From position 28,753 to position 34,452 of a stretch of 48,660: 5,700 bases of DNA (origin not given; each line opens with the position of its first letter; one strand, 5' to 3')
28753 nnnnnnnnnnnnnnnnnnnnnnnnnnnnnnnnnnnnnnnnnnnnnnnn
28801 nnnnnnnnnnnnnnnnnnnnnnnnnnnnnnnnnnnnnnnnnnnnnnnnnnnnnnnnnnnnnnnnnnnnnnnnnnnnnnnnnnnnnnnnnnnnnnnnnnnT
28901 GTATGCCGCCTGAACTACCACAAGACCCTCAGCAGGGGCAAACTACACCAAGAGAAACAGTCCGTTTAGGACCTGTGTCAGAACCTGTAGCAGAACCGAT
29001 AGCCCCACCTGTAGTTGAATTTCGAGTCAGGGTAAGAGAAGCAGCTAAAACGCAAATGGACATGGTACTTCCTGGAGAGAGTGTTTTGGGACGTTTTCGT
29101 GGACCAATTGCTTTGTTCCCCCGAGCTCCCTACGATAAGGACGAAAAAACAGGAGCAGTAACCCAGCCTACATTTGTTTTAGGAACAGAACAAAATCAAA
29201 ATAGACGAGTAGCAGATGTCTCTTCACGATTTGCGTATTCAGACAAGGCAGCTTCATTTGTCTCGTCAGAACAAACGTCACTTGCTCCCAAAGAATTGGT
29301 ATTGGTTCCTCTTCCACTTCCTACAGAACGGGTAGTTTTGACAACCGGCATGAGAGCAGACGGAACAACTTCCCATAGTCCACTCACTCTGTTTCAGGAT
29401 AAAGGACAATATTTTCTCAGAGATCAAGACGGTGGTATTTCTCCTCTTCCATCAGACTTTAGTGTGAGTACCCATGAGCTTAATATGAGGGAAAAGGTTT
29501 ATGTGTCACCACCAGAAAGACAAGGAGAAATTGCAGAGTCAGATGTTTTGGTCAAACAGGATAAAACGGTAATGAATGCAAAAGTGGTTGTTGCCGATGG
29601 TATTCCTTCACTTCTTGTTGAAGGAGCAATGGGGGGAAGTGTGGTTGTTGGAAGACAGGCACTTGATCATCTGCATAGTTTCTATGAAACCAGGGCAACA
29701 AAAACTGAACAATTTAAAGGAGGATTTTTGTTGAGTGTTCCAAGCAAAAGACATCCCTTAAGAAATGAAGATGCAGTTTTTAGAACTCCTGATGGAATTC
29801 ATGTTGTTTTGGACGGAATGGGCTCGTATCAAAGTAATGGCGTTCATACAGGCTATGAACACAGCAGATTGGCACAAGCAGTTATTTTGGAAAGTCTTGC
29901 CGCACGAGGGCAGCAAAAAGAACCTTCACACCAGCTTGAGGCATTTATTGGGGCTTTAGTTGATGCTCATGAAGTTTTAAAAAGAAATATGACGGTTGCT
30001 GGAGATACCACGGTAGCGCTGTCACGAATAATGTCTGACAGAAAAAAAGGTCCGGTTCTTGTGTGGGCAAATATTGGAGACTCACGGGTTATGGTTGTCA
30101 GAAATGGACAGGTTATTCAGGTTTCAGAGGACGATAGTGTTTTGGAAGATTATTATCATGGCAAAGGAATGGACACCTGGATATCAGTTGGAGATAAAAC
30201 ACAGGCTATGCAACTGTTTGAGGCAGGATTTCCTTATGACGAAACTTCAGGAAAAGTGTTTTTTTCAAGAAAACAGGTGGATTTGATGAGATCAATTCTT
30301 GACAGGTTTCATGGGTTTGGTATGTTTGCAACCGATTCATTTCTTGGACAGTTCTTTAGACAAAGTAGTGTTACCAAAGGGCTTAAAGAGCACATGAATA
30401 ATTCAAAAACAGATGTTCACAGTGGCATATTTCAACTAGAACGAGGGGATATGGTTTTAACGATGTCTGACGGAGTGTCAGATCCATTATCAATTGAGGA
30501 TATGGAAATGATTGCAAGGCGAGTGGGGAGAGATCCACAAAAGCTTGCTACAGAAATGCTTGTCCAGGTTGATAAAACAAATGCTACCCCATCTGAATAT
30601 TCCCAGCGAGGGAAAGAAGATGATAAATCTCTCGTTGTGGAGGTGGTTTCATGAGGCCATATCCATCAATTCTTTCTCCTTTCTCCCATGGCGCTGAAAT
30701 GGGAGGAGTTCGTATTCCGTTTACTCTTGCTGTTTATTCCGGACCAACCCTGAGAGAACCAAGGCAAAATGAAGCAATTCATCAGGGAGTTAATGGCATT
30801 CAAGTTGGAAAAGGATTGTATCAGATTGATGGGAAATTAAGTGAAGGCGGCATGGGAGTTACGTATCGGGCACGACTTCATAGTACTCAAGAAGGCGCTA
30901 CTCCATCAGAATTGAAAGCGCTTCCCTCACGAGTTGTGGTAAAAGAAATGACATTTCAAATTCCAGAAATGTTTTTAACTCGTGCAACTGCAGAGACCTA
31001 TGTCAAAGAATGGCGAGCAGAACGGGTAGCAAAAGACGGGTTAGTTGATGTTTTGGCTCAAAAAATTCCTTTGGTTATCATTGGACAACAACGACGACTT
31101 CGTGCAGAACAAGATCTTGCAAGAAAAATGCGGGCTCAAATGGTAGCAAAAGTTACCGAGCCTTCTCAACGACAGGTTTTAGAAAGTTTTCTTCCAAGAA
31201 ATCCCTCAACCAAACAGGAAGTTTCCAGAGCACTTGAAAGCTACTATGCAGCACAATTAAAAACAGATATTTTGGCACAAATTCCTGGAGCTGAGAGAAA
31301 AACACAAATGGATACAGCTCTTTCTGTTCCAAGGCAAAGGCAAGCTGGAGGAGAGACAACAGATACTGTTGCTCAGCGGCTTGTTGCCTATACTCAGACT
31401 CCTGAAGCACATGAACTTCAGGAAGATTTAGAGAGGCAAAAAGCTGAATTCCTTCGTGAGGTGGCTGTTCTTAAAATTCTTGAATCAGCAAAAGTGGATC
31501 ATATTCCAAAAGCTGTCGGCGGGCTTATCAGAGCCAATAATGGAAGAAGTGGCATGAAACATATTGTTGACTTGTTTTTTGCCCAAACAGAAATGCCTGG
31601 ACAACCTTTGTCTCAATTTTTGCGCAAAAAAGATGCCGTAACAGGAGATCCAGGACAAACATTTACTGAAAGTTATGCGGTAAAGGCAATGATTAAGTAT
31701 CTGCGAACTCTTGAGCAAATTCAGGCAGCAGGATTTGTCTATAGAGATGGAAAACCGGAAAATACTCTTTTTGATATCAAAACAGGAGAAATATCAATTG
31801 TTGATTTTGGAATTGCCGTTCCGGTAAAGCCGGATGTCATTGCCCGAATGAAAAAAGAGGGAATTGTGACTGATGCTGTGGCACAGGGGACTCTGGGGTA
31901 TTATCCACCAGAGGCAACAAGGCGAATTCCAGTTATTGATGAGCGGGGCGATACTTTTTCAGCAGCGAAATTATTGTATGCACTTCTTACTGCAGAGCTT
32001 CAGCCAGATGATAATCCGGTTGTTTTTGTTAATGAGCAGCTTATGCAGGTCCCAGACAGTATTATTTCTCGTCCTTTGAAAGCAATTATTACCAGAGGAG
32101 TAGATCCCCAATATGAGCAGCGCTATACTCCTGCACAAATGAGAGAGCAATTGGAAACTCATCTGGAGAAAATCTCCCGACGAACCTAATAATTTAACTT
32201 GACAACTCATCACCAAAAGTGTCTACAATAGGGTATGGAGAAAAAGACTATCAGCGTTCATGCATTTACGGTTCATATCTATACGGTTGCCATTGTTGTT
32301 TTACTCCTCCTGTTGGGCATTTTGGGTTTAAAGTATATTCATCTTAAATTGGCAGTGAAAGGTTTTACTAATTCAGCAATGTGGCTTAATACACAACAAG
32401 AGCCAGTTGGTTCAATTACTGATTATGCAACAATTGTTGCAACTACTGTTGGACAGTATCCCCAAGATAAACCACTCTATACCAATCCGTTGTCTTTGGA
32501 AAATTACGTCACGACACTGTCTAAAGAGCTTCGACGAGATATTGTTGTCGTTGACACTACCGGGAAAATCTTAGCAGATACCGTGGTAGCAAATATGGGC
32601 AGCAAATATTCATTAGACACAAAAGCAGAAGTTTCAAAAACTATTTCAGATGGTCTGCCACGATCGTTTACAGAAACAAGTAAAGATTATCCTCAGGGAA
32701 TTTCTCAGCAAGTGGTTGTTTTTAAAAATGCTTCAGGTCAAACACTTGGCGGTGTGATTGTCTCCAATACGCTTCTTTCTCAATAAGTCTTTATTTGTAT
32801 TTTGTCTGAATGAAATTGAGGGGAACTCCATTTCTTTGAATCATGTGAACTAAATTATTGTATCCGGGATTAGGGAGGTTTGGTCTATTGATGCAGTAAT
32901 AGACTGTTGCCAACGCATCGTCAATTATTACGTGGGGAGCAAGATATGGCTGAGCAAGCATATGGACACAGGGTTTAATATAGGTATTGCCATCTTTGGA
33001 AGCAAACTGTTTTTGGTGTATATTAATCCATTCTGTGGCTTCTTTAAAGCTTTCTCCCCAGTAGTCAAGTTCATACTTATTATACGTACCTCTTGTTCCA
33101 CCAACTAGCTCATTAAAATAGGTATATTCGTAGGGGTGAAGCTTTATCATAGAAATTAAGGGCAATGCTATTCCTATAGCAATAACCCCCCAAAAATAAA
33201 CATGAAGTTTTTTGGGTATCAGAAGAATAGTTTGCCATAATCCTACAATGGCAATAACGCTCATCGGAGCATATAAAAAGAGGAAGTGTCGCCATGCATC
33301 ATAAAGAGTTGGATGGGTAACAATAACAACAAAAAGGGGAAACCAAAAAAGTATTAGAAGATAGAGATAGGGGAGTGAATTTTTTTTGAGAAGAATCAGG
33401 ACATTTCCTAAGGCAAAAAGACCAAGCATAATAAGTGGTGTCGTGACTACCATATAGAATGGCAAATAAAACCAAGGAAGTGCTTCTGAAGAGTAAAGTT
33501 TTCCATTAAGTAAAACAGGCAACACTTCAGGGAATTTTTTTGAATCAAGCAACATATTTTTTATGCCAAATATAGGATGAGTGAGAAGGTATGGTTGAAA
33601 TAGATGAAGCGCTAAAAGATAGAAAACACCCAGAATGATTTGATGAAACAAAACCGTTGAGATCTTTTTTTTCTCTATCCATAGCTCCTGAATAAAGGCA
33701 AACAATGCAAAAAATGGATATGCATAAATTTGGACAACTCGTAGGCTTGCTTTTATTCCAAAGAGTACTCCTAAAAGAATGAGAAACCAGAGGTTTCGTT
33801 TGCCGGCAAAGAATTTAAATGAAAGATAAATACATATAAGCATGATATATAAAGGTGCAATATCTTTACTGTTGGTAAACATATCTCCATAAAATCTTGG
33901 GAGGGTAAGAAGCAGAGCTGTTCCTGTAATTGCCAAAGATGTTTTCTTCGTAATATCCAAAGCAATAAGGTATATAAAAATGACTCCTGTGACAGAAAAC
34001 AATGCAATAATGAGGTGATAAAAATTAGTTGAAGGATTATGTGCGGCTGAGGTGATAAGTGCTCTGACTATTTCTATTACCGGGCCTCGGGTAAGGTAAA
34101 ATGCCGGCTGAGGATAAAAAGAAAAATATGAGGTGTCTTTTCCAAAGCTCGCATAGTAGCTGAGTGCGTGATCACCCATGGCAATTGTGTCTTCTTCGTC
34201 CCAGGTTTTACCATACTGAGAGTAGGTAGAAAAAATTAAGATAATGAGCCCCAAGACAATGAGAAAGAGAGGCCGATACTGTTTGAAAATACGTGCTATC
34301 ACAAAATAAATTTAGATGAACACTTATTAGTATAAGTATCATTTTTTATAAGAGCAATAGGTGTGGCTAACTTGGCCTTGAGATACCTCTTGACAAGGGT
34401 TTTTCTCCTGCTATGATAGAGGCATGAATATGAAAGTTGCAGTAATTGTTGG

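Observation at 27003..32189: Expanded, divergent TerY-P-like signalling/defence cassette: vWA(MIDAS) - unknown - long PP2C - soluble Ser/Thr kinase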

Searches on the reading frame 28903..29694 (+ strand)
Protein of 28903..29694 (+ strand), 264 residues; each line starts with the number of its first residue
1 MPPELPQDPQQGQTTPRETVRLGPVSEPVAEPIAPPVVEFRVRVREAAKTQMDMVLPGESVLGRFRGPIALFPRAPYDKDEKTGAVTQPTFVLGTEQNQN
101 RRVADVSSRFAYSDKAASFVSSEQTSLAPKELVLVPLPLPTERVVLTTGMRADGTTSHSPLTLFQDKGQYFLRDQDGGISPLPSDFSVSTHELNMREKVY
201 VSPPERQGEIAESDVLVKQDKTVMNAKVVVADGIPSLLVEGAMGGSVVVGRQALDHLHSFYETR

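Call 49: search_solved_structures(query=A3, max_evalue=10)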
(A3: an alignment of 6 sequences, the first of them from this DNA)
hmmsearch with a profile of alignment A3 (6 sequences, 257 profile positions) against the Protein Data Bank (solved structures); distinct sequences matched with E-value up to 10: 0.

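Call 52: search_protein_families(library=pfam, alignment_id=A3, max_evalue=1)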
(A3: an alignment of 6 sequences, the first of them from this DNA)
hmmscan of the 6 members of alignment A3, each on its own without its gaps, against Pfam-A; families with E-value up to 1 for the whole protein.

A. member 1, seq(264 aa): 0 families

B. families by the number of members that match (of 6 scanned): 2 families
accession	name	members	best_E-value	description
PF14304.11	CSTF_C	1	0.049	Transcription termination and cleavage factor C-terminal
PF24397.1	VNG_1110C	1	0.097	VNG_1110C-like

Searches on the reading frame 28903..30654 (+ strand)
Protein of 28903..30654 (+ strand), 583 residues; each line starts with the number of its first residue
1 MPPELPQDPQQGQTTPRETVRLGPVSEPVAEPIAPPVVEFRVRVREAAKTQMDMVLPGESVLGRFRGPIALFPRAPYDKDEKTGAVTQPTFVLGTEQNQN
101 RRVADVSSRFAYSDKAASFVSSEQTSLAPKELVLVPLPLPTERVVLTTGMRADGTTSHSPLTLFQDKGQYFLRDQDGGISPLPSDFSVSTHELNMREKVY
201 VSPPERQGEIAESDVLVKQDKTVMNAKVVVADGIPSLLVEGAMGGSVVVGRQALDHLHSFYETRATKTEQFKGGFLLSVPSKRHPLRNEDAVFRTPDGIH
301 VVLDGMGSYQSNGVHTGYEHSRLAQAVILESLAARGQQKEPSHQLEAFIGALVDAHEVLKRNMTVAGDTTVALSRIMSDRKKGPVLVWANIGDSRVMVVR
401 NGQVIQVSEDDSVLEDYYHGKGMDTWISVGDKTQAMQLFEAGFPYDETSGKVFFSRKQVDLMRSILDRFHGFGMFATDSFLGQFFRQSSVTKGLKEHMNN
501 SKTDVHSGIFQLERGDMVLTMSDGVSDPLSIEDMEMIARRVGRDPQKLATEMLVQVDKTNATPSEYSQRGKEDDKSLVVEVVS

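Call 3: search_protein_families(library=pfam, proteins=[window:28903-30654:+], max_evalue=0.1)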
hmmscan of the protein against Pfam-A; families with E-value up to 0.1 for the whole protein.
window:28903-30654:+ (583 aa): 3 families
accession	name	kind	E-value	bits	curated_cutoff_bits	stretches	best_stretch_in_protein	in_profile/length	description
PF13672.11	PP2C_2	-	3.2e-08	33.8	24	1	286-412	10-135/209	Protein phosphatase 2C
PF00481.26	PP2C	-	2.4e-05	24.6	20.3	1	313-410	41-139/255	Protein phosphatase 2C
PF07228.17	SpoIIE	-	0.0032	17.9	25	1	503-579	111-188/192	Stage II sporulation protein E (SpoIIE)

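Call 4: search_protein_families(library=padloc, proteins=[window:28903-30654:+], max_evalue=0.1)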
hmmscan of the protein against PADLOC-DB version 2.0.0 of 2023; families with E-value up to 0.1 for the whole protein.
window:28903-30654:+ (583 aa): 0 families

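Call 5: search_protein_families(library=ncbifam, proteins=[window:28903-30654:+], max_evalue=0.1)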
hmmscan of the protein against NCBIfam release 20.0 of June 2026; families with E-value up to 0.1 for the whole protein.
window:28903-30654:+ (583 aa): 1 family
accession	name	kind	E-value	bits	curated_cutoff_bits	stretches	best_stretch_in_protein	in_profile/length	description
NF033484.1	Stp1_PP2C_phos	equivalog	3.3e-12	46.4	230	1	287-417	10-135/232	Stp1/IreP family PP2C-type Ser/Thr phosphatase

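Call 23: find_homologous_proteins(query=window:28903-30651:+)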
Query window:28903-30651:+ (583 aa): 4 proteins with E <= 0.001 among 8000 candidates.
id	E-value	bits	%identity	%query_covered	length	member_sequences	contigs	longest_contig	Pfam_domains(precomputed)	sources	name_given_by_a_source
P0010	0.0e+0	1296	100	100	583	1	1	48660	PF13672.12,PF00481.27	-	-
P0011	3.7e-230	783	60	100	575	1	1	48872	PF13672.12,PF00481.27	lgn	-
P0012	2.8e-218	744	58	100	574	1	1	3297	-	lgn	-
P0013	2.5e-210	718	59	93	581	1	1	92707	PF00481.27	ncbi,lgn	-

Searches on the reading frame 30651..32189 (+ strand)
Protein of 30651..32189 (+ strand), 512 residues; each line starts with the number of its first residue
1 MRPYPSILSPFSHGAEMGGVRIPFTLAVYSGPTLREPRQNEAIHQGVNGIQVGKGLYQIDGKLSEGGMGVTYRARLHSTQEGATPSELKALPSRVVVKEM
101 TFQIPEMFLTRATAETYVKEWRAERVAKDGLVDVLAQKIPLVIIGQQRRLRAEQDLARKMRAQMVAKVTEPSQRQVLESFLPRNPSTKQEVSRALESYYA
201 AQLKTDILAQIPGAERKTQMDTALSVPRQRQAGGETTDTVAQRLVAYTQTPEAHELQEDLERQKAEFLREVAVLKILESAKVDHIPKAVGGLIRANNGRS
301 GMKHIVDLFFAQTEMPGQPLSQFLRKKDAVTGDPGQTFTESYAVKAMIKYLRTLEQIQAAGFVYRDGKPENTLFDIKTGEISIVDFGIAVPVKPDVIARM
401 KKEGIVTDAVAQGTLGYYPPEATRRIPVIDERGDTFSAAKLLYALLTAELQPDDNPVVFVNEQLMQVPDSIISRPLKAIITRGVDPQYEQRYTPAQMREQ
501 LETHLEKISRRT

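Call 3: search_protein_families(library=pfam, proteins=[window:30651-32189:+], max_evalue=0.1)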
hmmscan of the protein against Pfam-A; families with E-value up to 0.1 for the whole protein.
window:30651-32189:+ (512 aa): 3 families
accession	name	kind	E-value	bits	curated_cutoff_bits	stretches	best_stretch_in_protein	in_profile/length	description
PF00069.31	Pkinase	-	9.8e-16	58.4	31.7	1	261-498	39-258/263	Protein kinase domain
PF01636.29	APH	-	7.3e-05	23.1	23.2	0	352-390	156-198/239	Phosphotransferase enzyme family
PF03109.22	ABC1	-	0.029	13.9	22.9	1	353-399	179-224/244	ABC1 atypical kinase-like domain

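Call 4: search_protein_families(library=padloc, proteins=[window:30651-32189:+], max_evalue=0.1)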
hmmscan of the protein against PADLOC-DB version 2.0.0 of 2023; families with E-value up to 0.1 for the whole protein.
window:30651-32189:+ (512 aa): 29 families (the best 25 are shown)
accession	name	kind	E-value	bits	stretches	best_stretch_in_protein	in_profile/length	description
PDLC04042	PD-T4-6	-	4.1e-23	80.5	1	264-507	53-275/292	-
PDLC04138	mad6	-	2.5e-22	77.5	1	259-507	91-316/659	mads_6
PDLC04053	PD-T4-6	-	3.1e-17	61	2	307-507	83-274/311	-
PDLC03920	MkoA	-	1.1e-15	55.1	1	237-510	27-283/1112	-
PDLC04047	PD-T4-6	-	3.1e-14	50.8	1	336-507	106-275/327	-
PDLC04061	PD-T4-6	-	1.8e-13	48.8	1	317-508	104-287/510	-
PDLC04054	PD-T4-6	-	2.2e-13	48.3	1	338-449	108-210/347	-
PDLC04043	PD-T4-6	-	1.2e-12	45.7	1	343-495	117-267/452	-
PDLC04041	PD-T4-6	-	6.6e-12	43.4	1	343-450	131-232/443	-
PDLC04060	PD-T4-6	-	1.4e-11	42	1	338-502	105-267/486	-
PDLC04044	PD-T4-6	-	5.1e-11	40.3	1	311-496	116-283/372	-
PDLC04045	PD-T4-6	-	5.9e-11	39.9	1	255-499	73-293/350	-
PDLC04039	PD-T4-6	-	9.5e-11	39.3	1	339-495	112-265/458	-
PDLC04064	PD-T4-6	-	4.5e-10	37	1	354-506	132-282/369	-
PDLC04056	PD-T4-6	-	9.7e-10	36.1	1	256-391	38-155/415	-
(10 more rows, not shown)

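Call 5: search_protein_families(library=ncbifam, proteins=[window:30651-32189:+], max_evalue=0.1)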
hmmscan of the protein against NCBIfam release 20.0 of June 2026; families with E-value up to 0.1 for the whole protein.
window:30651-32189:+ (512 aa): 8 families
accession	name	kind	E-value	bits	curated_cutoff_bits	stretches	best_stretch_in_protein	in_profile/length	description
NF033483.0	PknB_PASTA_kin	equivalog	3.5e-13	49.4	450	1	338-507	104-271/563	Stk1 family PASTA domain-containing Ser/Thr kinase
NF047741.1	antiphage_MADS6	equivalog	9.2e-13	47.6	460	1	242-507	219-463/612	methylation-associated defense system protein kinase MAD6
NF038150.1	lanthi_synth_IV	equivalog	4.7e-10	38.4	650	1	302-506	262-458/851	class IV lanthionine synthetase LanL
NF053615.1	SerThrKinAfsKStmc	equivalog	5.2e-09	35.3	1300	1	353-505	124-268/809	protein serine/threonine kinase AfsK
NF052427.1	StpK7MSMEG_1200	equivalog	8.7e-09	34.4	900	1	329-449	96-206/601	serine/threonine protein kinase StpK7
NF043056.1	T4SS_LegK1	equivalog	2.7e-06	26.2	550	1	354-444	201-282/516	Dot/Icm T4SS effector kinase LegK1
NF009651.0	PRK13184.1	equivalog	0.00011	20.3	839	1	346-506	118-292/932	serine/threonine-protein kinase PknD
NF058632.1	SerThrKinPrkT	equivalog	0.0039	16.2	280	1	341-387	117-163/322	serine/threonine protein kinase PrkT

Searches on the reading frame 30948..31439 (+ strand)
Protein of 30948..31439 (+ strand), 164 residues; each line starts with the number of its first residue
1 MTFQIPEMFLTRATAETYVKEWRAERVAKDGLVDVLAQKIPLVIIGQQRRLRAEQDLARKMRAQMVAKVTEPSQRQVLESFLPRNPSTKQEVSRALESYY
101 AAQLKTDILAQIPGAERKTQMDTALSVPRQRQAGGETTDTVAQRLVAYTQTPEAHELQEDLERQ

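Call 117: search_solved_structures(query=window:30948-31439:+, max_evalue=10)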
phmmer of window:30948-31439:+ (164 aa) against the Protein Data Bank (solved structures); distinct sequences matched with E-value up to 10: 31.
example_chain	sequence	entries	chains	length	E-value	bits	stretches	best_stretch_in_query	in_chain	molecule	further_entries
7zvn_A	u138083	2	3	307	0.15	15.6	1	23-131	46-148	Annexin A2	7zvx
2hyu_A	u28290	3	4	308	0.16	15.5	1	23-131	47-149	Annexin A2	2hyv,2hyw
7dto_A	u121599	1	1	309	0.16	15.5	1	23-131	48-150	Annexin A2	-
7pc7_A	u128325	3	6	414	0.17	15.4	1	23-130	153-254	Gamma-1-syntrophin,Annexin A2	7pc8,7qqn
1xjl_A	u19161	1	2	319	0.18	15.3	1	23-131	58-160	Annexin A2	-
7eq7_A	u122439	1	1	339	0.2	15.2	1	23-131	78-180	Annexin A2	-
5lpx_A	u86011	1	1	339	0.2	15.1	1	23-131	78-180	Annexin A2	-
1w7b_A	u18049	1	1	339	0.2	15.1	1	23-131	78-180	ANNEXIN A2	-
5lpu_A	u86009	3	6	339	0.2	15.1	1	23-131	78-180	Annexin A2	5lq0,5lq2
7pcb_A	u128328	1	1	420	0.22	15.1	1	24-131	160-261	Sorting nexin-27,Annexin A2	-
7qql_C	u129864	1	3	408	0.28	14.7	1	23-130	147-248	Gamma-2-syntrophin,Annexin A2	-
4x9p_A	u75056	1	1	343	0.29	14.7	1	23-131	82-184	Annexin A2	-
4hre_A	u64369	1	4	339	0.29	14.6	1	23-131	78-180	Annexin A2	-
7p72_A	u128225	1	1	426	0.3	14.6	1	23-131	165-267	Sorting nexin-27,Annexin A2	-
7pc9_B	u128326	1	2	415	0.3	14.6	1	23-130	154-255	Synaptojanin-2-binding protein,Annexin A2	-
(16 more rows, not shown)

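Call 118: search_protein_families(library=pfam, proteins=[window:30948-31439:+], max_evalue=1)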
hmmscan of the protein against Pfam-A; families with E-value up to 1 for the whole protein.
window:30948-31439:+ (164 aa): 0 families

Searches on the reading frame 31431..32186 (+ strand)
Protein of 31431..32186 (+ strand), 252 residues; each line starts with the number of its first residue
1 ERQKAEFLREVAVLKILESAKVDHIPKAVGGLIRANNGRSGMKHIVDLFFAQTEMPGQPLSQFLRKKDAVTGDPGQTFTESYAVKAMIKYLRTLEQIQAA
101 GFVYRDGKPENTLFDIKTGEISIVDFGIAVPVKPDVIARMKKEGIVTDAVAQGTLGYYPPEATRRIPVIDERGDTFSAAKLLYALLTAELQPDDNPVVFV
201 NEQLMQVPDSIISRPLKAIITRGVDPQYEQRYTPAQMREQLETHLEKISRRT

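Call 82: search_dna_similar(query=window:31431-32186:+, collection=plasmids, mode=protein, max_evalue=0.001, max_rows=40, rows=spread)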
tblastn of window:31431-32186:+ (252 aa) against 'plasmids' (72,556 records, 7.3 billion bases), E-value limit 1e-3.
Records with a match: 162; places in all: 183; records where one place covers at least 80% of the query: 24.
Best place of each record, by identity: <60% 162.
By first word of the organism name: Streptomyces 43; Rhizobium 34; Nostoc 12; Azospirillum 8; Leptolyngbya 6; Paraburkholderia 5; Mycobacterium 5; Gloeothece 2; Trichormus 2; Embleya 2; and 36 more.
By predicted mobility (MOB-suite, as given by PLSDB): non-mobilizable 101; conjugative 36; mobilizable 25.
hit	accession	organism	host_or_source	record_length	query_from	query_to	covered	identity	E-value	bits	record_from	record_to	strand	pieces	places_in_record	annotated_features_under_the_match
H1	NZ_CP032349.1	Azospirillum brasilense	soil sample,Agricultural field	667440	4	245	96%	26.1%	2e-9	65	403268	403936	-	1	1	AAA family ATPase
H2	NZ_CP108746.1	Streptomyces sp. NBC_00963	-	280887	4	229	90%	26.1%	3e-6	56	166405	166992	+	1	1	protein kinase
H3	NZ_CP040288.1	Nostoc sp. C057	Phaeoceros,pure culture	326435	29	250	88%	25.9%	4e-9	64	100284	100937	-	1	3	AAA family ATPase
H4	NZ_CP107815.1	Streptomyces longwoodensis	-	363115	3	208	82%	27.5%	4e-7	58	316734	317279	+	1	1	serine/threonine-protein kinase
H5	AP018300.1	Fischerella sp. NIES-4106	-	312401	57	249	77%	28.6%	2e-10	68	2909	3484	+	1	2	serine/threonine protein kinase and signal transduction histidine ...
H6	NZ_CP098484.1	Streptomyces sp. Caat 7-52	Bacteria,soil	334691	4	208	81%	26.3%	1e-5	53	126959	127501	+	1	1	serine/threonine-protein kinase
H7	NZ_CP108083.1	Streptomyces sp. NBC_00257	-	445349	1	208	83%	25.0%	4e-5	52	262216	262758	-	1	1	protein kinase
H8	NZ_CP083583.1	Kovacikia minuta CCNUW1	cell culture,fresh water lake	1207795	4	184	72%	28.4%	7e-6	54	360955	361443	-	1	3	record has no annotation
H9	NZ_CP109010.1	Streptomyces sp. NBC_00690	-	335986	20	187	67%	30.1%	3e-5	52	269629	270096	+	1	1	protein kinase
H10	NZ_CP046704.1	Nostoc sp. ATCC 53789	-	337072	57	250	77%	25.5%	6e-7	57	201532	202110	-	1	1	AAA family ATPase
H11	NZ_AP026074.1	Streptomyces nigrescens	-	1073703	77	247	68%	28.7%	2e-7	59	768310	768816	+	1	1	none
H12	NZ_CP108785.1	Embleya sp. NBC_00888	-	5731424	4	190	74%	26.1%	5e-4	49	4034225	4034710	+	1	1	none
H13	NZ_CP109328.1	Streptomyces sp. NBC_01591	-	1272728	83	251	67%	28.1%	4e-6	55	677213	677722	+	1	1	none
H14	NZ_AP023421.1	Pusillibacter faecalis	Homo sapiens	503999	55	236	72%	25.9%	8e-8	60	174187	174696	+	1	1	pknB: Stk1 family PASTA domain-containing Ser/Thr kinase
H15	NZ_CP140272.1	Priestia megaterium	Single cell,ginseng rhizosphere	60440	9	189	72%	25.7%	8e-8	60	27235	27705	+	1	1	serine/threonine-protein kinase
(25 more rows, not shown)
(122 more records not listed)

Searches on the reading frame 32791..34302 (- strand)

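Call 27: search_protein_families(library=pfam, proteins=[window:32791-34302:-], max_evalue=0.001)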
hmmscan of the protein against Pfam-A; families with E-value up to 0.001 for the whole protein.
window:32791-34302:- (503 aa): 1 family
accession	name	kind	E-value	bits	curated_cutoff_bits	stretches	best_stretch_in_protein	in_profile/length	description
PF13231.12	PMT_2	-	3.8e-08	34.1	26.1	1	73-220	3-149/160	Dolichyl-phosphate-mannose-protein mannosyltransferase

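Call 105: search_protein_families(library=padloc, proteins=[window:32791-34302:-], max_evalue=0.001)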
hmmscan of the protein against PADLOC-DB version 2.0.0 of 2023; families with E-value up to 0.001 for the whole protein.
window:32791-34302:- (503 aa): 0 families
